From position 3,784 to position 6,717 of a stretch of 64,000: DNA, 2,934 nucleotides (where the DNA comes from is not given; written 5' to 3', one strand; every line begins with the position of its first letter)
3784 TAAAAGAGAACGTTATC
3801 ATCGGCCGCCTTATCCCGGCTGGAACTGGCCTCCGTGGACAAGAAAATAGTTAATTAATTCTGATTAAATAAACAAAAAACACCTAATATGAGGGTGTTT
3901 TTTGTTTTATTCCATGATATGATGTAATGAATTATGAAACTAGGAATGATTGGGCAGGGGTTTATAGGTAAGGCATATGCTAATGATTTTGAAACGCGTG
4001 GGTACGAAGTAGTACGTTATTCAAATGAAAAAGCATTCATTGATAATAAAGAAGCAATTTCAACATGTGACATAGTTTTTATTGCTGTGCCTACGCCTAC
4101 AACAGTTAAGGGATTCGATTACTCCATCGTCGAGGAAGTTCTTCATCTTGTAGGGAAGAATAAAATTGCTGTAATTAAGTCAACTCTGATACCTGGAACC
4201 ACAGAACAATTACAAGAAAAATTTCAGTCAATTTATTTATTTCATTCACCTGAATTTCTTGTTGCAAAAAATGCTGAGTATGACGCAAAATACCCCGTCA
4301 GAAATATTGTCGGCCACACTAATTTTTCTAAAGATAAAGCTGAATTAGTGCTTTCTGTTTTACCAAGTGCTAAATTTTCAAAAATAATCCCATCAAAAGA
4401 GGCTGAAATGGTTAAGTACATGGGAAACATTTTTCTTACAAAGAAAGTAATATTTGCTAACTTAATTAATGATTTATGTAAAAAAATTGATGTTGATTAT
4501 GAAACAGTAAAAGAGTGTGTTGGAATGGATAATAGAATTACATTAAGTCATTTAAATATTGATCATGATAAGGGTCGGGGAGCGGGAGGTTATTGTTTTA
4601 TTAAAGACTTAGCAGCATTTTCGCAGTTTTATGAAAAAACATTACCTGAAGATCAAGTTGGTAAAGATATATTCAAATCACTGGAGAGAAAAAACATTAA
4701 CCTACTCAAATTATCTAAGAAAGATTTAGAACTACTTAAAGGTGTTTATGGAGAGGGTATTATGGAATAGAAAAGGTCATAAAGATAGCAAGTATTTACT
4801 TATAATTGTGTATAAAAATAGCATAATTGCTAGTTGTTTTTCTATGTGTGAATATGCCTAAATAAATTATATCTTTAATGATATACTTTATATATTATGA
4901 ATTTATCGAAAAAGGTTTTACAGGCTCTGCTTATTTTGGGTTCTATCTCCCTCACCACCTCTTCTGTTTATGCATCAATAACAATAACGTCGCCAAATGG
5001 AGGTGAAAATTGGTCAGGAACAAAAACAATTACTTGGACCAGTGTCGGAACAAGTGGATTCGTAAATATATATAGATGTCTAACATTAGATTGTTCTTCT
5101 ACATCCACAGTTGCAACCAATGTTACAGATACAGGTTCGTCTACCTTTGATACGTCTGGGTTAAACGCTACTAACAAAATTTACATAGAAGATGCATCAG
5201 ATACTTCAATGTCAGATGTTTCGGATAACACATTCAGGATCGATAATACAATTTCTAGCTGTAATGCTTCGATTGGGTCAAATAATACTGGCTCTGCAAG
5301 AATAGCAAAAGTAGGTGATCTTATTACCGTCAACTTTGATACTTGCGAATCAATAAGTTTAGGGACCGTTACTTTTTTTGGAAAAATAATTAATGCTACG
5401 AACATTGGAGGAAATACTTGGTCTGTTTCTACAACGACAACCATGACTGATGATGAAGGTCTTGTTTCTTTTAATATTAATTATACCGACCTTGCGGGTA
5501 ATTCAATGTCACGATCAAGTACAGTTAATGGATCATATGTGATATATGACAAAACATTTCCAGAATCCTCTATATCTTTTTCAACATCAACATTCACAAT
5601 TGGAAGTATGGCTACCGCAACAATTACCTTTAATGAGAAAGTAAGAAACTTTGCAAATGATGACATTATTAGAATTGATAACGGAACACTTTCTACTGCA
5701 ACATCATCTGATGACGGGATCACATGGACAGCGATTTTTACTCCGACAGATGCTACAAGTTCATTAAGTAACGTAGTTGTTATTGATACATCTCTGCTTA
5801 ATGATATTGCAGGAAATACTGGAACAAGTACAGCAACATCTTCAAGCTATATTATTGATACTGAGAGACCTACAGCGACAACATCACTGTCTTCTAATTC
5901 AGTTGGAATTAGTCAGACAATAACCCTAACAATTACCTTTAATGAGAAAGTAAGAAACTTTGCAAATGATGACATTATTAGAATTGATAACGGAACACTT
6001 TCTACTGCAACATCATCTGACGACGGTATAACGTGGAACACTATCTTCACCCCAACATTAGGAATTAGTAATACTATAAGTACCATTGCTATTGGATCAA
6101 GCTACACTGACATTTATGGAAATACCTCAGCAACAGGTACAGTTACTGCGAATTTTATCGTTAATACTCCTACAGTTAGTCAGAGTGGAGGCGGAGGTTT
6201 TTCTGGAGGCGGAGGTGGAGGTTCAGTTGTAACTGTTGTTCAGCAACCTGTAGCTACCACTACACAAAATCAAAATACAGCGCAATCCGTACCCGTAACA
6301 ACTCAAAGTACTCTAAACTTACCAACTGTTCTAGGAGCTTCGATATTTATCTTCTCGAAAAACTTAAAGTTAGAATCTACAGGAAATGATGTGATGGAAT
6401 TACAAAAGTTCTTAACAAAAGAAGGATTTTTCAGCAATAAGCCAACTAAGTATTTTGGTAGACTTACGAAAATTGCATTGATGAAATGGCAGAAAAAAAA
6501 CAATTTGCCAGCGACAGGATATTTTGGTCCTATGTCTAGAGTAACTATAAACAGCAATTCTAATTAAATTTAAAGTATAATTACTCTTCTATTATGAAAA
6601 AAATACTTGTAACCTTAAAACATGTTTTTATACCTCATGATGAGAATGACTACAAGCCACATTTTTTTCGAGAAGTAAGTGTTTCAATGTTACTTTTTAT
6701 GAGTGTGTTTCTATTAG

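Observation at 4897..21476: Family of secreted proteins that share a C-terminal PG_binding_1-like domain (non-covalent cell-wall anchoring at the C-terminus)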

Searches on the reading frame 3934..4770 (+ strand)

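Call 8: search_protein_families(library=pfam, proteins=[window:3934-4770:+], max_evalue=0.001)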
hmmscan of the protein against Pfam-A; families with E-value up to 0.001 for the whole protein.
window:3934-4770:+ (278 aa): 4 families
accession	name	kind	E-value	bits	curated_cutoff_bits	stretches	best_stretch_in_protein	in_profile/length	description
PF00984.24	UDPG_MGDP_dh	-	2.1e-17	63.5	25.4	1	155-235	1-77/94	UDP-glucose/GDP-mannose dehydrogenase family, central domain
PF03721.20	UDPG_MGDP_dh_N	-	1.9e-16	60.6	27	1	31-134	63-181/187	UDP-glucose/GDP-mannose dehydrogenase family, NAD binding domain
PF03446.21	NAD_binding_2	-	4.3e-05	24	21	1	2-98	1-108/161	NAD binding domain of 6-phosphogluconate dehydrogenase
PF03807.23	F420_oxidored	-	0.00015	22.7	21.6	0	2-55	1-70/94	NADP oxidoreductase coenzyme F420-dependent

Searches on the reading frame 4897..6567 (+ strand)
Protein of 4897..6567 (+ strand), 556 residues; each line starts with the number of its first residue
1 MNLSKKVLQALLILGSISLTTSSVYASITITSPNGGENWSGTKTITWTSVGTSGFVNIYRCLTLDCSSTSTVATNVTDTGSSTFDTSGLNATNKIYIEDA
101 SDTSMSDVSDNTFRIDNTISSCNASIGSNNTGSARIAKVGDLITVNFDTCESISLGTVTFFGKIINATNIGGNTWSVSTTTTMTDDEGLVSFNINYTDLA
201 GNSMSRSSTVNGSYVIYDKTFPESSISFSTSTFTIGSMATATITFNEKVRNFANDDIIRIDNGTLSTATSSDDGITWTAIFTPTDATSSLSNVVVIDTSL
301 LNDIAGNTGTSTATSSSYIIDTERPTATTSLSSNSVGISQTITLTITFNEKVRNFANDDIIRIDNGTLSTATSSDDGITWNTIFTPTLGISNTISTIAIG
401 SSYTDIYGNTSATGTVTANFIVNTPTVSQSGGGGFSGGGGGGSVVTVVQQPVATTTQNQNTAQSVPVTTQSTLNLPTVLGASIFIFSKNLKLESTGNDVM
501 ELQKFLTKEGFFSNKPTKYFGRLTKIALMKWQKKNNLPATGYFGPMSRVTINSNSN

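Call 6: search_protein_families(library=pfam, proteins=[window:4897-6567:+], max_evalue=0.01)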
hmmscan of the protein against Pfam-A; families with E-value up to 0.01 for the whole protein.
window:4897-6567:+ (556 aa): 2 families
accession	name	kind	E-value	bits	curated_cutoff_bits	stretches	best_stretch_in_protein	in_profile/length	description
PF19078.6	Big_12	-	2.6e-42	143.6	27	2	218-318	1-100/102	Bacterial Ig-like domain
PF01471.23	PG_binding_1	-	2.5e-12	47.2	23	1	495-545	1-51/57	Putative peptidoglycan binding domain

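Call 11: search_protein_families(library=ncbifam, proteins=[window:4897-6567:+], max_evalue=0.001)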
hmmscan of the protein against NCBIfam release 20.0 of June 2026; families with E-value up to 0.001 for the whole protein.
window:4897-6567:+ (556 aa): 2 families
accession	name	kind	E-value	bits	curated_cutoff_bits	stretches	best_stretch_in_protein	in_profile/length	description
TIGR03979.1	His_Ser_Rich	equivalog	6.4e-08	32.8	121.65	1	437-545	74-180/190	His-Xaa-Ser repeat protein HxsA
TIGR02869.1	spore_SleB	equivalog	3.9e-07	30.2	236.5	1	489-549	6-66/201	spore cortex-lytic enzyme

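Call 13: find_homologous_proteins(query=window:4897-6567:+, max_evalue=0.00001)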
Query window:4897-6567:+ (556 aa): 46 proteins with E <= 0.00001 among 8000 candidates.
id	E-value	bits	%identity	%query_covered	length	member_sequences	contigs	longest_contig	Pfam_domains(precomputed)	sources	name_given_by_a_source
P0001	0.0e+0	1149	100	100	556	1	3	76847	PF01471.24,PF19078.7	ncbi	-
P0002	1.3e-226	772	85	78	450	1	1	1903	PF19078.7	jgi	jgi:hypothetical protein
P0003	2.0e-190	652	68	87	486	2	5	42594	PF01471.24,PF19078.7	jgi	jgi:hypothetical protein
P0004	6.9e-157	541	70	40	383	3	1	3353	PF01471.24,PF19078.7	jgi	jgi:hypothetical protein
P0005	1.8e-154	534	53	100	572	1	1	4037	PF01471.24,PF19078.7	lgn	-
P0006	2.5e-152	526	50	99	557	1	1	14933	PF01471.24,PF19078.7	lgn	-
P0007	5.5e-138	479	42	37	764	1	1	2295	PF10405.16,PF13205.13,PF24837.2,PF19078.7,PF22544.3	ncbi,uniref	ncbi:Ig-like domain-containing protein, partial [Pseudomonas cyclaminis]|uniref:Ig-like domain-conta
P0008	7.9e-125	436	52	59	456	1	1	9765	PF01471.24,PF19078.7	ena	-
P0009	1.0e-109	386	35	46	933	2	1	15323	PF02012.27,PF19078.7,PF00353.26,PF22544.3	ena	-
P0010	2.1e-106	375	39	43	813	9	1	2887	PF10989.14,PF22783.2,PF19078.7,PF22544.3,PF04234.19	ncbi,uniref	ncbi:Ig-like domain-containing protein, partial [Verminephrobacter aporrectodeae]|uniref:Ig-like dom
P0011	3.6e-106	374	36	46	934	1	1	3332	PF02012.27,PF19078.7,PF00353.26,PF22544.3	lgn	-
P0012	2.1e-105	372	35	48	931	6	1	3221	PF02012.27,PF19078.7,PF00353.26,PF22544.3,PF14310.13,PF04234.19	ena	-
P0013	6.0e-99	350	39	38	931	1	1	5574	PF19078.7,PF00353.26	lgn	-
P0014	1.2e-89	320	35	52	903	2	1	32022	PF08823.17,PF01471.24,PF19078.7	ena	-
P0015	3.2e-83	298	41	47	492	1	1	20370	PF07703.21,PF10405.16,PF13205.13,PF25293.2,PF19078.7,PF14310.13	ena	-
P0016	2.0e-81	293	39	40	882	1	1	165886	PF00395.26,PF19078.7,PF22544.3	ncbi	ncbi:MAG: Ig-like domain-containing protein [Candidatus Pristimantibacillus sp.]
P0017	7.5e-76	274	41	39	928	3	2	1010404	PF19078.7,PF00353.26,PF22544.3,PF04234.19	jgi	jgi:Ca2+-binding RTX toxin-like protein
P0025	2.1e-21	95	58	15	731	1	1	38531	PF01833.31,PF16403.12,PF18998.7,PF01471.24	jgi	jgi:hypothetical protein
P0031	1.4e-17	82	36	15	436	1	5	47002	PF08823.17,PF01471.24,PF00041.28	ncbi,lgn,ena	-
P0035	1.2e-12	66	46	17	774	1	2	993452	PF01522.27,PF16403.12,PF01471.24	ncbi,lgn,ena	ncbi:MAG: polysaccharide deacetylase family protein [Minisyncoccia bacterium]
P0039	2.2e-8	52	38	16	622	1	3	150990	PF10342.16,PF01471.24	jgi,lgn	jgi:peptidoglycan hydrolase-like protein with peptidoglycan-binding domain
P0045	6.0e-6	44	36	15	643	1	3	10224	PF01471.24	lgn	-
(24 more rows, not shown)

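Call 14: find_encoding_contigs(protein=P0001, flank=2000, max_places=4)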
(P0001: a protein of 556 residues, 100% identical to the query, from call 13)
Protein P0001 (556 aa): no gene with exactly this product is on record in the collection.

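Call 15: list_cluster_members(proteins=[window:4897-6567:+, window:17664-21476:-, window:48113-55654:-])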
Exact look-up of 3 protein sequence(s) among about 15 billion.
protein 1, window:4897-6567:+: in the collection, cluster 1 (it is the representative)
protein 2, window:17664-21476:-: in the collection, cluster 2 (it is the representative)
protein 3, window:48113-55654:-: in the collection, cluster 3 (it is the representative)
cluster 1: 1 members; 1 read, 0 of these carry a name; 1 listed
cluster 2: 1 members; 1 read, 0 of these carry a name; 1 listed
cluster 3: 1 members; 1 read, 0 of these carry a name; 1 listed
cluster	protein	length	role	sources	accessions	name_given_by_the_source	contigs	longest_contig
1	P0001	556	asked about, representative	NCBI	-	-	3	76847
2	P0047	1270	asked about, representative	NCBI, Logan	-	-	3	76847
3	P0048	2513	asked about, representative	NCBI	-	-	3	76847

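Call 50: find_encoding_contigs(protein=P0047, flank=1000, max_places=4)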
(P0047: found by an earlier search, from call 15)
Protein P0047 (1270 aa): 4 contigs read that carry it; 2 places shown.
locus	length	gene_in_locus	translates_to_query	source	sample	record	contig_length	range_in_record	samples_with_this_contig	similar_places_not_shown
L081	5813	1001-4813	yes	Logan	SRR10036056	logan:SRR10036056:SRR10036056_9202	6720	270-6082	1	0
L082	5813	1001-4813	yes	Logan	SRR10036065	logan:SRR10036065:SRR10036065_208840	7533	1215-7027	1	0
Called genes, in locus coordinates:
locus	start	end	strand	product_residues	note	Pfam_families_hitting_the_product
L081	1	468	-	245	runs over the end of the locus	?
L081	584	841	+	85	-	-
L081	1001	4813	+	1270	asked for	PF08329:ChitinaseA_N (faint), PF25833:Fn3_SaeA_3rd (faint), PF13620:CarboxypepD_reg (weak), PF01471:PG_binding_1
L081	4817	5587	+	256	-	-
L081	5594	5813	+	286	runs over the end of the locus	?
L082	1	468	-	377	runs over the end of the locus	PF13529:Peptidase_C39_2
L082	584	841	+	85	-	-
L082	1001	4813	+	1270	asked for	PF08329:ChitinaseA_N (faint), PF25833:Fn3_SaeA_3rd (faint), PF13620:CarboxypepD_reg (weak), PF01471:PG_binding_1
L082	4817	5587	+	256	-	-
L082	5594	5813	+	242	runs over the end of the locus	?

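Call 52: search_protein_families(library=pfam, proteins=[P0016, P0017, P0014, P0025, P0035, P0031, P0039, P0045], max_evalue=0.0001)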
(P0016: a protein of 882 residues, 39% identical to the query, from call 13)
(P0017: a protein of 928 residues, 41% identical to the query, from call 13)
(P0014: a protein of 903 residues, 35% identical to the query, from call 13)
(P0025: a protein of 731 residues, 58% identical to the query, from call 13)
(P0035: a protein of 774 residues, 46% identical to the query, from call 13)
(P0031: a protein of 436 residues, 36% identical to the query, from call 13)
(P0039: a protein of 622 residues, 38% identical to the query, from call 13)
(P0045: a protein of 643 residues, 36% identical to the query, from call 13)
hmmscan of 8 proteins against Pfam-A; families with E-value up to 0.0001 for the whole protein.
P0016 (882 aa): 2 families
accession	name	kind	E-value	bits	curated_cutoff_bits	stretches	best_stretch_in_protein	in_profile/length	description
PF19078.6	Big_12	-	4.6e-170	553.8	27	5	335-436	1-102/102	Bacterial Ig-like domain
PF00395.25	SLH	-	1.9e-45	153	20.8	3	766-809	2-44/44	S-layer homology domain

P0017 (928 aa): 4 families
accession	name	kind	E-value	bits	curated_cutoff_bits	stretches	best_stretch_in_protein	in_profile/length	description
PF19078.6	Big_12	-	2.1e-207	673.7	27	7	402-502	1-101/102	Bacterial Ig-like domain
PF00353.25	HemolysinCabind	-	2.7e-25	88.4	23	4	821-854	2-35/36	RTX calcium-binding nonapeptide repeat (4 copies)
PF22544.2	HYDIN_VesB_CFA65-like_Ig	-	1e-05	26.1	25.5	0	499-545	35-84/100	HYDIN/CFA65/VesB-like, Ig-like domain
PF14310.12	Fn3-like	-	4.6e-05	23.9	25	0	9-34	23-48/71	Fibronectin type III-like domain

P0014 (903 aa): 4 families
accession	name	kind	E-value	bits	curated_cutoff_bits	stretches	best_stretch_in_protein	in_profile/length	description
PF19078.6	Big_12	-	1.2e-45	154.4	27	2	29-129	3-102/102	Bacterial Ig-like domain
PF01471.23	PG_binding_1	-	1.5e-26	92.7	23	2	708-763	2-57/57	Putative peptidoglycan binding domain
PF08823.16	PG_binding_2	-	4.6e-08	33.6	21.1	0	843-883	12-52/74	Putative peptidoglycan binding domain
PF19077.6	Big_13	-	3.7e-05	24.6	27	1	356-430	26-100/102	Bacterial Ig-like domain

P0025 (731 aa): 4 families
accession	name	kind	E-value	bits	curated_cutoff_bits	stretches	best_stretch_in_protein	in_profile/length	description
PF16403.11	Bact_surface_Ig-like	-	4.1e-37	126.5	27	2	538-606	2-71/71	Bacterial surface protein, Ig-like domain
PF18998.6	Flg_new_2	-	1.1e-11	44.9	23.6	1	118-186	2-72/73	Divergent InlB B-repeat domain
PF01471.23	PG_binding_1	-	2.2e-10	41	23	1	672-723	1-51/57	Putative peptidoglycan binding domain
PF01833.30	TIG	-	4.9e-10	39.7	20.9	1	26-106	1-84/84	IPT/TIG domain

P0035 (774 aa): 3 families
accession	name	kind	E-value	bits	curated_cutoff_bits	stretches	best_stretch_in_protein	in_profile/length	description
PF01522.26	Polysacc_deac_1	-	2.3e-20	73.3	23.1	2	358-430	49-121/124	Polysaccharide deacetylase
PF16403.11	Bact_surface_Ig-like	-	1.2e-18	67.4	27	1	550-621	1-71/71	Bacterial surface protein, Ig-like domain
PF01471.23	PG_binding_1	-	3.1e-16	59.7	23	1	708-764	2-57/57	Putative peptidoglycan binding domain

P0031 (436 aa): 3 families
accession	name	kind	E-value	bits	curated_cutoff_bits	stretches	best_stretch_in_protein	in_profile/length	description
PF01471.23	PG_binding_1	-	3.5e-30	104.4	23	2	287-343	1-57/57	Putative peptidoglycan binding domain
PF00041.27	fn3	-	6e-12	46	25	1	129-207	2-81/84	Fibronectin type III domain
PF08823.16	PG_binding_2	-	3.9e-06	27.5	21.1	0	287-324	14-51/74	Putative peptidoglycan binding domain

P0039 (622 aa): 3 families
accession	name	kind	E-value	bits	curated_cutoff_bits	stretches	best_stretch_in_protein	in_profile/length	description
PF01471.23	PG_binding_1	-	2.2e-18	66.6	23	1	92-146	2-56/57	Putative peptidoglycan binding domain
PF10342.15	Kre9_KNH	-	4.5e-07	31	24.6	0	174-255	2-91/94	Kre9/KNH-like N-terminal Ig-like domain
PF17957.7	Big_7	-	9.3e-05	23.4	24.1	0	517-541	1-25/70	Bacterial Ig domain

P0045 (643 aa): 1 family
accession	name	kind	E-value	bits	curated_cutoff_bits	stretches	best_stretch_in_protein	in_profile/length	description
PF01471.23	PG_binding_1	-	4e-11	43.4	23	1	35-97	1-57/57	Putative peptidoglycan binding domain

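Call 69: search_protein_families(library=phrogs, proteins=[window:4897-6567:+], max_evalue=0.00001)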
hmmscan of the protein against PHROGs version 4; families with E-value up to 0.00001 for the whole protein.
window:4897-6567:+ (556 aa): 2 families
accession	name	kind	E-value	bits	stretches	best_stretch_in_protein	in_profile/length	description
phrog_1493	-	lysis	6.5e-08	33.2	1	436-545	181-299/394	endolysin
phrog_2649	-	lysis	9.2e-07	30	1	460-553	150-237/261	endolysin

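Call 71: predict_structure(alignment_id=A4)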
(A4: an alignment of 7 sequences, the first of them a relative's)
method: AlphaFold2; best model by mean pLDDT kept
length: 556 residues; sequences in the alignment: 7
mean_pLDDT: 60.1   pTM: 0.43
mean pLDDT of the five models: 60.1, 56.4, 55.2, 55.0, 55.0
residues with pLDDT >= 90: 68; 70-90: 159; 50-70: 103; < 50: 226
segments of 3 or more residues with pLDDT < 50: 1-38, 40-42, 48-56, 62-81, 86-94, 100-121, 184-190, 209-213, 427-501, 510-524, 536-556
pLDDT, mean of each block of 10 residues (from residue 1): 38 33 33 44 50 49 47 44 50 49 36 26 64 68 72 67 72 71 47 63 57 60 89 82 88 88 91 87 74 89 83 89 86 85 91 83 90 88 83 81 82 82 59 30 28 26 23 23 26 36 50 41 49 51 34 29
secondary structure, 60 per line:
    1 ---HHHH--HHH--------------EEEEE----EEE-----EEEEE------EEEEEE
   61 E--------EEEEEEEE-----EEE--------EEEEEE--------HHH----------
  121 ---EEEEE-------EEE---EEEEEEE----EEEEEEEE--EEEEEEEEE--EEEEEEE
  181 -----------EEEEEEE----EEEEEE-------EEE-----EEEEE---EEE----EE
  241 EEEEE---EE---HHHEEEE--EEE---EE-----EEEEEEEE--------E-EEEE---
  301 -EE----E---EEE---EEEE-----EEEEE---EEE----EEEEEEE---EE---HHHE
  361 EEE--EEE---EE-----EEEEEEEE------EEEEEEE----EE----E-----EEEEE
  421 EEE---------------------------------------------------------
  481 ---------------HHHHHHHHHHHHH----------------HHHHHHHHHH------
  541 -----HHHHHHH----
elements in order: H4-7 E27-31 E36-38 E44-48 E55-61 E70-77 E83-85 E94-99 E124-128 E136-138 E142-148 E153-160 E163-171 E174-180 E192-198 E203-208 E216-218 E224-228 E232-234 E239-245 E257-260 E263-265 E276-283 E294-297 E312-314 E318-321 E327-331 E335-337 E342-348 E360-363 E366-368 E379-386 E393-399 E416-423 H496-508 H525-534 H546-552
